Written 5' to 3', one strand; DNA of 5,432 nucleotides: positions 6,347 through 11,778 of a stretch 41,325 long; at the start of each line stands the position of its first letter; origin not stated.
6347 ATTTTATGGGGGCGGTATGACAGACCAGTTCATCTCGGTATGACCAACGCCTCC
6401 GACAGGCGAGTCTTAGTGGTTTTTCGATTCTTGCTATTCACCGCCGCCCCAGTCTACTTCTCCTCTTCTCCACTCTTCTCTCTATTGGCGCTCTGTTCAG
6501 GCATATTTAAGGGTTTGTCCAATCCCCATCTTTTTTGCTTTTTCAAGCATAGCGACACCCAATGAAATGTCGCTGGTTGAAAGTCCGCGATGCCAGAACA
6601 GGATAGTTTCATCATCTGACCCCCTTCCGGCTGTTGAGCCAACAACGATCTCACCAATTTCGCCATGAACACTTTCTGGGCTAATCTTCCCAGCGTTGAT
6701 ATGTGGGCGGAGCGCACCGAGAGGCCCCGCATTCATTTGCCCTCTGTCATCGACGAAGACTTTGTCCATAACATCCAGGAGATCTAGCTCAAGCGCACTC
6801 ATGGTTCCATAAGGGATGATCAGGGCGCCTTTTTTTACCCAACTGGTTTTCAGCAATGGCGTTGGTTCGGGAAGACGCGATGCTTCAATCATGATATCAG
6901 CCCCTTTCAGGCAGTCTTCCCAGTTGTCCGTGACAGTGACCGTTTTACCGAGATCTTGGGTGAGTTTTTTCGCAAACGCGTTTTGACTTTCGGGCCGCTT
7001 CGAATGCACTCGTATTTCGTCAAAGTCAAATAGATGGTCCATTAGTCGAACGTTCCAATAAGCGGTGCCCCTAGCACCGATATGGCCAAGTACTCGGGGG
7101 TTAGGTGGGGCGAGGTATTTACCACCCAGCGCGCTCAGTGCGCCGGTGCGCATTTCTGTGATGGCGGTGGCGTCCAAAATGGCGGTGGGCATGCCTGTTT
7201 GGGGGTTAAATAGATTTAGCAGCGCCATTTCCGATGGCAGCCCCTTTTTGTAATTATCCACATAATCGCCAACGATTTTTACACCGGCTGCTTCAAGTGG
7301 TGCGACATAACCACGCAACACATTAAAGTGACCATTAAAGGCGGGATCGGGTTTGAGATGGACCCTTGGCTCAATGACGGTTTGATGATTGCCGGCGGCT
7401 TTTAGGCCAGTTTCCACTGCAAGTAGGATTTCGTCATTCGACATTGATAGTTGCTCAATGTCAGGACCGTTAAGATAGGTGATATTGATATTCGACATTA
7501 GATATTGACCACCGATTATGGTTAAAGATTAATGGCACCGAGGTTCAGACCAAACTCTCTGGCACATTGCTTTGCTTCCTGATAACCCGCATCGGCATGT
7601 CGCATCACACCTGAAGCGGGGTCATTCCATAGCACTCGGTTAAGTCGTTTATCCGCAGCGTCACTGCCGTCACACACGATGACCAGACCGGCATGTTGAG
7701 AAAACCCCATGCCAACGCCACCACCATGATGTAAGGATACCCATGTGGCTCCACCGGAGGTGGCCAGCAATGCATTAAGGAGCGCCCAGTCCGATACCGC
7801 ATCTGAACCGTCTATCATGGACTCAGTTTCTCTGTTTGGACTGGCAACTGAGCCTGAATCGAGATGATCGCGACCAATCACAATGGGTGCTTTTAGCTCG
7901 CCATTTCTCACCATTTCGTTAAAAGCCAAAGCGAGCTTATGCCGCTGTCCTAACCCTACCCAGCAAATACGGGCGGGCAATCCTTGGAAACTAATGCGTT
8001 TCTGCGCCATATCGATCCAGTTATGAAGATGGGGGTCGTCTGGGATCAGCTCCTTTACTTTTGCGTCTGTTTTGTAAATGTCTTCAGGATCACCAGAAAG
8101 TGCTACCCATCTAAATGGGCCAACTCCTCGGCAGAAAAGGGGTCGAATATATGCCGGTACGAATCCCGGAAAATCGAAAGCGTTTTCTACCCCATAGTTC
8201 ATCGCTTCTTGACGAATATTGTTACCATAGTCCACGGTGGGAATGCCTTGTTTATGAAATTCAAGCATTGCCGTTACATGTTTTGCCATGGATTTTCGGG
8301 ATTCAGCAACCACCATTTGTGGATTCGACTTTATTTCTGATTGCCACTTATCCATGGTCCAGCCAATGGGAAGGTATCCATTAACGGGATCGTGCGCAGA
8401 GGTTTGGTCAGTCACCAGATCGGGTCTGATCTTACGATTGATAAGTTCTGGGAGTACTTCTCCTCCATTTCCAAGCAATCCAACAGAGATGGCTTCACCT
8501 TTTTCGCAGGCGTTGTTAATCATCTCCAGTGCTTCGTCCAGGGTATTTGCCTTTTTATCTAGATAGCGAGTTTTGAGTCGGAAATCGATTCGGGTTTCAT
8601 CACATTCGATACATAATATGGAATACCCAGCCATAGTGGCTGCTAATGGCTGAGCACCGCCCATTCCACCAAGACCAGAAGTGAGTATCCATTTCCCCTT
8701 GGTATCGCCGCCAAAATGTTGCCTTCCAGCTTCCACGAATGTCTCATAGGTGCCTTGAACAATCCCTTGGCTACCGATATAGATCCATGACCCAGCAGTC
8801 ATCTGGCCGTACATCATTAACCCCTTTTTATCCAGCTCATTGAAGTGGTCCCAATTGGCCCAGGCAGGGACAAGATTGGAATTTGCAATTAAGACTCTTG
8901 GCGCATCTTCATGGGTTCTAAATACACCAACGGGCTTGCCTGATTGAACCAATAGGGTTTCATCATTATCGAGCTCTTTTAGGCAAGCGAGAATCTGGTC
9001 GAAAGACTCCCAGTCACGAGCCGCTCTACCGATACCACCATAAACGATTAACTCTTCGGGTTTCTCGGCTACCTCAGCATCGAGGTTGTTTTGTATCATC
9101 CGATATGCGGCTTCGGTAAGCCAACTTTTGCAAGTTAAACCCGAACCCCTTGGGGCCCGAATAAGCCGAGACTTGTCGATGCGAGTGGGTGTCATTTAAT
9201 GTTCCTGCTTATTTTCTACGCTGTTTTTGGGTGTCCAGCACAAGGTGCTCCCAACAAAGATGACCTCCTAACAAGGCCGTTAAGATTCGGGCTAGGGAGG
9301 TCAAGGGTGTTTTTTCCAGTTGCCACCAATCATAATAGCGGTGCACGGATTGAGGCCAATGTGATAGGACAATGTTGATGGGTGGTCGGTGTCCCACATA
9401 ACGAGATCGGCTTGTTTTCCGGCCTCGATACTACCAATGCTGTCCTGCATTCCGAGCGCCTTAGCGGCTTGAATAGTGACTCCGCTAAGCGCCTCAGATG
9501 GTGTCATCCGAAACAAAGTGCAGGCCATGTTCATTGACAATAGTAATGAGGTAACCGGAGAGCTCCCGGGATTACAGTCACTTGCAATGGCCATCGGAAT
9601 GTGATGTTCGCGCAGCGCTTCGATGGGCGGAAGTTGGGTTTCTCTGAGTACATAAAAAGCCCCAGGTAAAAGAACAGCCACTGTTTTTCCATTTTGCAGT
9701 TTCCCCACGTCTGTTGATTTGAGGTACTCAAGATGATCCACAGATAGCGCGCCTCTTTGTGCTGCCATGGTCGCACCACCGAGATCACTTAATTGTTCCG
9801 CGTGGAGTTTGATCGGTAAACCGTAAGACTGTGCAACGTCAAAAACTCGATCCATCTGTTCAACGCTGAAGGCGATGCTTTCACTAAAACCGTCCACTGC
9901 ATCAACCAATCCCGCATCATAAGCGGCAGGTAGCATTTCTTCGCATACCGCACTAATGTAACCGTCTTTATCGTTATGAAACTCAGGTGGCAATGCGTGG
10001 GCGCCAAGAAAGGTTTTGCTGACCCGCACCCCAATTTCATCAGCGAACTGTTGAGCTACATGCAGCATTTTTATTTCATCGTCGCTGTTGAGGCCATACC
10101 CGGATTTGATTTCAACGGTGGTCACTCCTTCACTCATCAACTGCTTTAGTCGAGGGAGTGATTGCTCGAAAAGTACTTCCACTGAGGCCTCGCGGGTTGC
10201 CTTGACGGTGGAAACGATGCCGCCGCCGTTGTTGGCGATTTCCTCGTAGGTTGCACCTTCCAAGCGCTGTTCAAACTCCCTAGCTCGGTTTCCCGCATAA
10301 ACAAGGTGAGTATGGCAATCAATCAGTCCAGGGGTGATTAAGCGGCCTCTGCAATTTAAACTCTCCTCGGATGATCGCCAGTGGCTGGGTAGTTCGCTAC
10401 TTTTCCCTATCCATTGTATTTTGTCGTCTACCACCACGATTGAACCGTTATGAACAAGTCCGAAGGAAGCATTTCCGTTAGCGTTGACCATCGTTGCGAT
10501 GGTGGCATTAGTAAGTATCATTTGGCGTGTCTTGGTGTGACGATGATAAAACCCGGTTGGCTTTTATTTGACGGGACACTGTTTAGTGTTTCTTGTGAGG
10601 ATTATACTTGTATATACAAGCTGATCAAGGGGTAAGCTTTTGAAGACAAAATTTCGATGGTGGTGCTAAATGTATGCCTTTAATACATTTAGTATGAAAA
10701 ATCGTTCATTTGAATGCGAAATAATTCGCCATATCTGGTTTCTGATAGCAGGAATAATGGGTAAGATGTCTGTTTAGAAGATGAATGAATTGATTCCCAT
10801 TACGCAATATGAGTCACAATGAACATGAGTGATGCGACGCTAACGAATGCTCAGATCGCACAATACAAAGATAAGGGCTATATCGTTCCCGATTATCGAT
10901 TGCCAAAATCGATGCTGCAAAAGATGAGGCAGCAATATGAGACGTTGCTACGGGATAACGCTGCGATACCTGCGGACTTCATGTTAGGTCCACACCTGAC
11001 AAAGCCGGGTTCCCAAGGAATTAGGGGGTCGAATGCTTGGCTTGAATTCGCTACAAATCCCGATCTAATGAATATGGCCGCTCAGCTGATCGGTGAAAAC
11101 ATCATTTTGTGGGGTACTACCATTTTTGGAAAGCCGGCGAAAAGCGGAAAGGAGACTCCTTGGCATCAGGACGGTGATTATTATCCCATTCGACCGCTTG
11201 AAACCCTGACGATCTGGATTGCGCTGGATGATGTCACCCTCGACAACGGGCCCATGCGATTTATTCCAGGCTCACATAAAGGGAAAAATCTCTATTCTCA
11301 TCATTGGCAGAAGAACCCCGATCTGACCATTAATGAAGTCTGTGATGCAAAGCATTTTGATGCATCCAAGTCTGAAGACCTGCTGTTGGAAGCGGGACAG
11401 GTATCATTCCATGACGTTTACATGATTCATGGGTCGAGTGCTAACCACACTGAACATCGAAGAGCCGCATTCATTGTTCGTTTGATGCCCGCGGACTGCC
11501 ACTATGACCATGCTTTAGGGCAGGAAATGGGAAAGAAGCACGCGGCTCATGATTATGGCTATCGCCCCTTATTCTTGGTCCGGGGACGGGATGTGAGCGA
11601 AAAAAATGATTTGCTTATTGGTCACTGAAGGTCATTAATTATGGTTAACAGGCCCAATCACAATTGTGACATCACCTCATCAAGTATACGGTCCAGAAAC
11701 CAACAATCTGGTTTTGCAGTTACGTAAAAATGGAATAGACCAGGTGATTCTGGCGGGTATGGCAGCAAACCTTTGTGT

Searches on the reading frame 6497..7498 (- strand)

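Call 35: search_protein_families(library=pfam, proteins=[window:6497-7498:-], max_evalue=0.0001)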
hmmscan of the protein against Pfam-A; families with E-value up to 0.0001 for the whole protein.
window:6497-7498:- (333 aa): 1 family
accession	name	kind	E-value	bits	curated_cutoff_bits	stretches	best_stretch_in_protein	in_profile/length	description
PF02423.21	OCD_Mu_crystall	-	1.4e-52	179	24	1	14-322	11-311/314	Ornithine cyclodeaminase/mu-crystallin family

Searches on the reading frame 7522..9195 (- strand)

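Call 35: search_protein_families(library=pfam, proteins=[window:7522-9195:-], max_evalue=0.0001)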
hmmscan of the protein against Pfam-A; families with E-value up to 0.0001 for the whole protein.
window:7522-9195:- (557 aa): 3 families
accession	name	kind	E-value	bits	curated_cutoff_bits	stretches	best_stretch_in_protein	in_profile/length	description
PF17392.7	Urocanase_C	-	3.8e-92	307.5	23.6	1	352-546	1-195/196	Urocanase C-terminal domain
PF01175.24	Urocanase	-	1.1e-87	293.5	23.2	1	141-349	1-209/209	Urocanase Rossmann-like domain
PF17391.7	Urocanase_N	-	1.1e-62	209.9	23.2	1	12-138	1-127/127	Urocanase N-terminal domain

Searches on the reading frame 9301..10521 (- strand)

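Call 35: search_protein_families(library=pfam, proteins=[window:9301-10521:-], max_evalue=0.0001)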
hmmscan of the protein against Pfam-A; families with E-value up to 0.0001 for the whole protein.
window:9301-10521:- (406 aa): 2 families
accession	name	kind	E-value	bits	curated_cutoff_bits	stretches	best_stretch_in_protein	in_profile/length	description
PF01979.26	Amidohydro_1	-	4.1e-27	95.8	25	1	62-401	2-343/345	Amidohydrolase family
PF07969.17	Amidohydro_3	-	1.2e-18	68.3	29.7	1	125-379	165-447/472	Amidohydrolase family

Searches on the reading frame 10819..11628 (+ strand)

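Call 35: search_protein_families(library=pfam, proteins=[window:10819-11628:+], max_evalue=0.0001)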
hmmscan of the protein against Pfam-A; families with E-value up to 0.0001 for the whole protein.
window:10819-11628:+ (269 aa): 1 family
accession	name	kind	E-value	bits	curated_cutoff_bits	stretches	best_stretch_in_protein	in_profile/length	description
PF05721.19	PhyH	-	4.7e-32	112.4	22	1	16-216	1-212/213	Phytanoyl-CoA dioxygenase (PhyH)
